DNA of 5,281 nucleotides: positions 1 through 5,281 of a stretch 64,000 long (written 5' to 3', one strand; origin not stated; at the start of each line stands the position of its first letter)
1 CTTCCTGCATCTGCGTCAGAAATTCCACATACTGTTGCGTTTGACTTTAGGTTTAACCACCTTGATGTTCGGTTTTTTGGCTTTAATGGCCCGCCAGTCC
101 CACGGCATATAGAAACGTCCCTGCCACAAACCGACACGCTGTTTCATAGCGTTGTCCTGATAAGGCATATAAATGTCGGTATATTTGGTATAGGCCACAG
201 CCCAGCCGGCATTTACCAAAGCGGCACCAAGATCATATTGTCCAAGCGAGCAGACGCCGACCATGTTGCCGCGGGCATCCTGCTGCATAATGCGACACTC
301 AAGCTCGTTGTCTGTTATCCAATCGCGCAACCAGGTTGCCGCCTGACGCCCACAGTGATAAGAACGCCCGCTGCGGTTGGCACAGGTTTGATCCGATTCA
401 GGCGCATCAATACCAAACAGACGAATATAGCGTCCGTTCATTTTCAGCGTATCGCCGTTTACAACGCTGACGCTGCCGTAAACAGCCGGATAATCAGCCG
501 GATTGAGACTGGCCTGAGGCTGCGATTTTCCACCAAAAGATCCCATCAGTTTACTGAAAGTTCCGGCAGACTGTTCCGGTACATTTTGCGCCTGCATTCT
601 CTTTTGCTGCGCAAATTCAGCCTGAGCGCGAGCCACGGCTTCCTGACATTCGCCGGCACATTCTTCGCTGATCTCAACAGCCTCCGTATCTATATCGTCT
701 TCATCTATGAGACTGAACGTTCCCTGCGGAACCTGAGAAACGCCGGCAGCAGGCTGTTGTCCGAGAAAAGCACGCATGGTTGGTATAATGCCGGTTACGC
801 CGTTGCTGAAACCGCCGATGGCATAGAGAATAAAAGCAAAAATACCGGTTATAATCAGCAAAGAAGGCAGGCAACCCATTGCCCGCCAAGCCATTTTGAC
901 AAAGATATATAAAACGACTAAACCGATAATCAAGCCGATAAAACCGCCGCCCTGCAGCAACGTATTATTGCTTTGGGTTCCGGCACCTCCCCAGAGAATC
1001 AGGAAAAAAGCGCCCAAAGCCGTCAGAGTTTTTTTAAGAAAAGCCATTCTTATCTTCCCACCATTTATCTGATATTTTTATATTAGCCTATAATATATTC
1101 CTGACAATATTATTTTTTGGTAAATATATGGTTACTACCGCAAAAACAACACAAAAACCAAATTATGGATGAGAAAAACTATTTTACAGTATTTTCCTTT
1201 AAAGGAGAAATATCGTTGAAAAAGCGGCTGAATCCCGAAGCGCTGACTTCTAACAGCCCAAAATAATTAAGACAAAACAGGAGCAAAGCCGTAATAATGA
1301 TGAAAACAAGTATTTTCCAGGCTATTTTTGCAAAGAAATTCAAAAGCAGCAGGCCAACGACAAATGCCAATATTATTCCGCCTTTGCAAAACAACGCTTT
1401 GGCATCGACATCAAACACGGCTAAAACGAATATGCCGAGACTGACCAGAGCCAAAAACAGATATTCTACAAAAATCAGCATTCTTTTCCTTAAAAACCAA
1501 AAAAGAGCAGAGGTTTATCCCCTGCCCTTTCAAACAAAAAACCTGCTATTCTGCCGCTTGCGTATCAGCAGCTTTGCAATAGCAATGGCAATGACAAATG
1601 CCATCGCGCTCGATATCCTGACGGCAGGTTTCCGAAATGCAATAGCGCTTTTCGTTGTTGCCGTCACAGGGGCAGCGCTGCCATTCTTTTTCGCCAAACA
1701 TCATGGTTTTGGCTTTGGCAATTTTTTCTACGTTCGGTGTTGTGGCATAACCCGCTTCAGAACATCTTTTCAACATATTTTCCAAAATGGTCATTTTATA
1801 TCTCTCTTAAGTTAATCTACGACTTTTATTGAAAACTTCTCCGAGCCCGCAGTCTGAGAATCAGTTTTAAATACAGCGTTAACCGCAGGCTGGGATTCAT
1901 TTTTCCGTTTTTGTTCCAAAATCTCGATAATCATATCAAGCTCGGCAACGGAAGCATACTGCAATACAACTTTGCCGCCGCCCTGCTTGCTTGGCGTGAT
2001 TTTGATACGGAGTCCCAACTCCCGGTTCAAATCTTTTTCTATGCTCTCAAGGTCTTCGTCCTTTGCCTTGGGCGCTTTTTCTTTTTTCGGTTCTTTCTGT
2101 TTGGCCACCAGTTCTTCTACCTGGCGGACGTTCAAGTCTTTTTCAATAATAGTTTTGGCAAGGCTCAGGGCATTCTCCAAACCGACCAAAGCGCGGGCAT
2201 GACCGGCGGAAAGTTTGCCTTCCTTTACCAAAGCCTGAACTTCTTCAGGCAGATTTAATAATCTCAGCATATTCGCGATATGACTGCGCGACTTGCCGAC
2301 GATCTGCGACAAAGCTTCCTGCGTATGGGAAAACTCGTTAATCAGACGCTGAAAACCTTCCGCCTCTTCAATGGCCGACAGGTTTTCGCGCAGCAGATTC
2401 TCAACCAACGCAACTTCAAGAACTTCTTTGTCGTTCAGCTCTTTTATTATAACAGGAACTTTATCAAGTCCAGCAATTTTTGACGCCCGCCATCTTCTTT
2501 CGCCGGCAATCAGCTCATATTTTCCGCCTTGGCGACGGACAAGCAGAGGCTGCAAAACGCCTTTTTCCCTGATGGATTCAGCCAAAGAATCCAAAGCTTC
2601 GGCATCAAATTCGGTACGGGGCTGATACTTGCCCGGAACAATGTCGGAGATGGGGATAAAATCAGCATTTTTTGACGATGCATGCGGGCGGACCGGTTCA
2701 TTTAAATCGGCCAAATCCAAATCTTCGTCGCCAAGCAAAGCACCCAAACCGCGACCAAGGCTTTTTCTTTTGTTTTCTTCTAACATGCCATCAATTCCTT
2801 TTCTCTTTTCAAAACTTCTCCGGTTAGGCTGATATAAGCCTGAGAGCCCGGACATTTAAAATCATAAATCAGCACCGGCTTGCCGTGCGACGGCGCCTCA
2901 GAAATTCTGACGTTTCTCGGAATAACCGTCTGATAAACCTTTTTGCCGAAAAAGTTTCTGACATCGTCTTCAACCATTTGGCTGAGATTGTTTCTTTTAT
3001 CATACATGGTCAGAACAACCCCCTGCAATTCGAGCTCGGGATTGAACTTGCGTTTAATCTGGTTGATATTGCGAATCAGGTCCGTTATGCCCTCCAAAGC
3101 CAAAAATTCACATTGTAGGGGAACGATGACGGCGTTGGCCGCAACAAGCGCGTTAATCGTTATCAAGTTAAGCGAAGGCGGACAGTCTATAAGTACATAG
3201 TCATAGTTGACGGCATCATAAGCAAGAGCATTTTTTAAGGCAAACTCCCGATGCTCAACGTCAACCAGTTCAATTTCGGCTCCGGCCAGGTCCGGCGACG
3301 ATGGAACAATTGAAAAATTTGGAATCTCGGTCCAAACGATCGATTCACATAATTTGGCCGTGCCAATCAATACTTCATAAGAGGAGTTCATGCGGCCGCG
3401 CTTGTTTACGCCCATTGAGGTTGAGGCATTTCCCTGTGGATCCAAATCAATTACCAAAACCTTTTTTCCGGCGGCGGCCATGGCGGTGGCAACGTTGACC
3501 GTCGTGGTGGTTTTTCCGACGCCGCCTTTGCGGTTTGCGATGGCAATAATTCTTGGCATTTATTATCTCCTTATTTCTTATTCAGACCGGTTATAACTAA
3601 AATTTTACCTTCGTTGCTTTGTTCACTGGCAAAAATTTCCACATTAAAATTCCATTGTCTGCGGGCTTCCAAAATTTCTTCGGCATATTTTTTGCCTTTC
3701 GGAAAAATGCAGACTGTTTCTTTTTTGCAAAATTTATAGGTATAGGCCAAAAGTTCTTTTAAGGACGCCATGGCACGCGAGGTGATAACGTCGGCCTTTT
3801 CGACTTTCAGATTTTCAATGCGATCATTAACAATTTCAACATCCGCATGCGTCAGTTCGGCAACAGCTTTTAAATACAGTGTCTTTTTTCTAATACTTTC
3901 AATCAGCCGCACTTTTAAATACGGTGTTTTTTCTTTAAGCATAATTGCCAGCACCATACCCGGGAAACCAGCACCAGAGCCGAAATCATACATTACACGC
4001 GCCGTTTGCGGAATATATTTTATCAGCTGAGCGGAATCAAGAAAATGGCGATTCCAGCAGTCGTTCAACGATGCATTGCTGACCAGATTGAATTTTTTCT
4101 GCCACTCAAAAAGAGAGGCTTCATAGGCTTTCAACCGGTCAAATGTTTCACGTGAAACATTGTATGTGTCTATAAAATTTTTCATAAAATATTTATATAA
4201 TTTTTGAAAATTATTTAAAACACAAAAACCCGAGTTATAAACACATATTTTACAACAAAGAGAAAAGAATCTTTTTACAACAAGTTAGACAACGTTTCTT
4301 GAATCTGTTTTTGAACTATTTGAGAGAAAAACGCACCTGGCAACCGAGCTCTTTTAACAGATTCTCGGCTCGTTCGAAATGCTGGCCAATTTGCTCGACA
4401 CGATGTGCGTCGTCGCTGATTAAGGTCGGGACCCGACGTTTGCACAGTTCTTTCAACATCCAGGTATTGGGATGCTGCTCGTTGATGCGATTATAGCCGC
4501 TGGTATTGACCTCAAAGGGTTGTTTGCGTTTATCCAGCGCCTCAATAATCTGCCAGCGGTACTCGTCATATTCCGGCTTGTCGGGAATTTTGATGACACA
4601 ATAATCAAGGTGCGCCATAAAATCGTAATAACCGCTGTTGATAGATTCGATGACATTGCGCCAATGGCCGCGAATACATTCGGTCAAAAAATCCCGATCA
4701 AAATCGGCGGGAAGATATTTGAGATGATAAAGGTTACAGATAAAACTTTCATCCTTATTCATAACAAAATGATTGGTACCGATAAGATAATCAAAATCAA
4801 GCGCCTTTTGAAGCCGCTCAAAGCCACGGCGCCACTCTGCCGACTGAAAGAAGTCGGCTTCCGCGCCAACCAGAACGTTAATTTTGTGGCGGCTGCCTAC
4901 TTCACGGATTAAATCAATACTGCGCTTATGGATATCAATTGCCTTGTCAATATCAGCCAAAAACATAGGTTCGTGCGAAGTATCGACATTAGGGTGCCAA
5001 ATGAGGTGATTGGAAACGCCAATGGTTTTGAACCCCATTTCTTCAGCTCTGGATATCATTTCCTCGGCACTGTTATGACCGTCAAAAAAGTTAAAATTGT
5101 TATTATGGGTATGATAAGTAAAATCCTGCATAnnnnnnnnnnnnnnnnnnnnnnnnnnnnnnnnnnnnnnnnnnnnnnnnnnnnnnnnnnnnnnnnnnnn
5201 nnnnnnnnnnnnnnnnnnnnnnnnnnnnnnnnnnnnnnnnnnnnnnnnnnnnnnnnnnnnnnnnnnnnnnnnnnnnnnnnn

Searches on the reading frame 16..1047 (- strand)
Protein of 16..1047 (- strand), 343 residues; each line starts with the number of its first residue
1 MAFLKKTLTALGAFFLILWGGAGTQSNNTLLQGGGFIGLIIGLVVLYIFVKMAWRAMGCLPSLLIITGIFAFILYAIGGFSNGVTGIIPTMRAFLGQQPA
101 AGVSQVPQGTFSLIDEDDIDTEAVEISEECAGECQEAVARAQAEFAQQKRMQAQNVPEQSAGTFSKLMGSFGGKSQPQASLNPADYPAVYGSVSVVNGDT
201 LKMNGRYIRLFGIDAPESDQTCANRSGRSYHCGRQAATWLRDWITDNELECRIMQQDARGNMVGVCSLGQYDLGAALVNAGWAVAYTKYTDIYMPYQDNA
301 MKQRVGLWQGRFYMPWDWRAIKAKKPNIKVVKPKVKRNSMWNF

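Call 8: search_protein_families(library=ncbifam, proteins=[window:16-1047:-])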
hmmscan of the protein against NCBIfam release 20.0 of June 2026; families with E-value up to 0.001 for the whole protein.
window:16-1047:- (343 aa): 4 families
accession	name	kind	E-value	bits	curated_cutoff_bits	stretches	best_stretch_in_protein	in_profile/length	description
NF005082.0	PRK06518.1-2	subfamily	5.2e-16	59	367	1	207-324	63-184/196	hypothetical protein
NF005083.0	PRK06518.1-3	subfamily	9.1e-09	35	283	1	193-320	41-182/193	hypothetical protein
NF005081.0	PRK06518.1-1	equivalog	0.00039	19.8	424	1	205-320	119-236/247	hypothetical protein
NF047969.1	CaNuclEcnA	equivalog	0.00054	20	180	0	193-309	10-149/151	calcium-activated nuclease EcnA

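Call 47: search_protein_families(library=pfam, proteins=[window:16-1047:-], max_evalue=0.001)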
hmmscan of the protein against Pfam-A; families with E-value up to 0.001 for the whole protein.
window:16-1047:- (343 aa): 1 family
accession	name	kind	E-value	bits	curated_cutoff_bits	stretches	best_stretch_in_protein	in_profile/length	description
PF00565.23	SNase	-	2.3e-12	47.7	21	1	208-309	2-106/107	Staphylococcal nuclease homologue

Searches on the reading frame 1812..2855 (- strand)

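Call 8: search_protein_families(library=ncbifam, proteins=[window:1812-2855:-])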
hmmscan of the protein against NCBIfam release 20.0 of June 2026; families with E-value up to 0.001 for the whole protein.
window:1812-2855:- (347 aa): 8 families
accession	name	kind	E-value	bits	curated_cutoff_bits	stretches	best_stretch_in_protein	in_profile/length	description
TIGR04285.1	nucleoid_noc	exception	5.5e-73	245.5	315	1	67-276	5-215/255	nucleoid occlusion protein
TIGR00180.1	parB_part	domain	8.1e-60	201.8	58.45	1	63-235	4-184/186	ParB/RepB/Spo0J family partition protein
TIGR03734.1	PRTRC_parB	hypoth_equivalog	8.6e-35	120.3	278.6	1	77-252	6-188/555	PRTRC system ParB family protein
TIGR03454.1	partition_RepB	equivalog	4.5e-17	62.4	201.5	1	71-254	71-247/325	plasmid partitioning protein RepB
NF010406.0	PRK13832.1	subfamily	7.3e-11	41.3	640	1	85-200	26-142/578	plasmid partitioning protein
NF010252.0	PRK13698.1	equivalog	2.8e-09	36.3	274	1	84-225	85-226/323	ParB/RepB/Spo0J family plasmid partition protein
NF010440.0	PRK13866.1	equivalog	2.4e-08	33.5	522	1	87-172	89-176/336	plasmid partitioning protein RepB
NF053625.1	SerKinSerKArch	equivalog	0.00027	20.2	380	1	76-146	23-96/244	ADP-dependent L-serine kinase SerK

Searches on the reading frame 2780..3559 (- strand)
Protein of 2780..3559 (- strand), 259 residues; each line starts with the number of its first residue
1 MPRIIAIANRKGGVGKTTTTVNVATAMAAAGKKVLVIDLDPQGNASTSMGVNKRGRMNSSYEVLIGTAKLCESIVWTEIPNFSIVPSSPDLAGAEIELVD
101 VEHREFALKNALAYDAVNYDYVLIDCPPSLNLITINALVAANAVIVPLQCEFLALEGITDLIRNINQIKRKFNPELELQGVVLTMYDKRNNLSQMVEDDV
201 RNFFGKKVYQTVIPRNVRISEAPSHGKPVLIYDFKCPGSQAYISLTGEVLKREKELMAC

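Call 8: search_protein_families(library=ncbifam, proteins=[window:2780-3559:-])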
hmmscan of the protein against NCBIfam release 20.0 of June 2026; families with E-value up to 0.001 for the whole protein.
window:2780-3559:- (259 aa): 28 families (the best 25 are shown)
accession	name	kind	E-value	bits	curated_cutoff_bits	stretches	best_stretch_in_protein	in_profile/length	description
NF041546.1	ParA_partition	equivalog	7.1e-31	107.3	180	2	4-55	1-52/203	ParA family partition ATPase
TIGR01969.1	minD_arch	subfamily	6.2e-30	104.2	201.75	1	3-255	1-236/251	cell division ATPase MinD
NF041283.1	PrgP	equivalog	9.7e-29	100.6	400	1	2-220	2-229/297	ParA superfamily DNA segregation protein PrgP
TIGR03453.1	partition_RepA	equivalog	1.9e-26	92.8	348.45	1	4-222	106-343/387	plasmid partitioning protein RepA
TIGR01968.1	minD_bact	equivalog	2.7e-22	79.4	212.9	1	3-256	2-243/261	septum site-determining protein MinD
NF010443.0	PRK13869.1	subfamily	6.5e-19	68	446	1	4-222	123-360/405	plasmid-partitioning protein RepA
NF010259.0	PRK13705.1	equivalog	1.3e-18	67.1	725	1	2-214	106-333/388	plasmid-partitioning protein SopA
TIGR03371.1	cellulose_yhjQ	equivalog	2.1e-17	63.5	157.85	1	4-240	3-232/246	cellulose biosynthesis protein BcsQ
TIGR01007.1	eps_fam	subfamily_domain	1.3e-16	60.8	108.05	1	4-141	19-149/204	polysaccharide biosynthesis tyrosine autokinase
NF008079.0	PRK10818.1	equivalog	2e-14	53.6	508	1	1-254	1-251/270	septum site-determining protein MinD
TIGR01287.1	nifH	equivalog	7.2e-12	45.2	394.35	1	10-255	7-250/275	nitrogenase iron protein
NF033200.1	F430_CfbC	exception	6.8e-11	42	402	1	5-49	3-46/260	Ni-sirohydrochlorin a,c-diamide reductive cyclase ATP-dependent reductase subunit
NF008568.0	PRK11519.1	equivalog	1.3e-10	40.1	1068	1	7-144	531-660/720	tyrosine-protein kinase Wzc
NF047398.1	AAA_KGGVGR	domain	2.9e-10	40.8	90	1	2-40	2-40/190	KGGVGR-motif variant AAA ATPase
NF009701.0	PRK13230.1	subfamily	4.7e-10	38.9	350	1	10-50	8-48/291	nitrogenase reductase-like protein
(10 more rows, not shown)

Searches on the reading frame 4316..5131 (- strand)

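Call 7: search_protein_families(library=ncbifam, proteins=[window:4316-5131:-])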
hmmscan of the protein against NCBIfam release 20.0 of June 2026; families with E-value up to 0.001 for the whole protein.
window:4316-5131:- (271 aa): 8 families
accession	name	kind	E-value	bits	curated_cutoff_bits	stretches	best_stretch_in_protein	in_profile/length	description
NF005596.0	PRK07328.1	subfamily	8.2e-27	94.2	202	1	5-265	5-253/269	histidinol-phosphatase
TIGR01856.1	hisJ_fam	subfamily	2e-20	73.5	90.2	1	6-255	3-250/252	histidinol-phosphatase HisJ family protein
NF005235.0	PRK06740.1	equivalog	7.1e-18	65.1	442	1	70-264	126-315/335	histidinol phosphate phosphatase domain-containing protein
NF005996.1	PRK08123.1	equivalog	2.9e-12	46.5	133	1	7-254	4-260/262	histidinol-phosphatase HisJ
NF004086.0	PRK05588.1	equivalog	5.2e-07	29.9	321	1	102-265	81-242/255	histidinol phosphate phosphatase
NF006251.0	PRK08392.1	equivalog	1.8e-06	27.6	212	0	7-130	5-104/216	hypothetical protein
NF006702.0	PRK09248.1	domain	1.7e-05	24.4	264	1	158-264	116-215/246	PHP domain-containing protein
NF005597.0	PRK07329.1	equivalog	6.3e-05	22.7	303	1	150-264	122-242/257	hypothetical protein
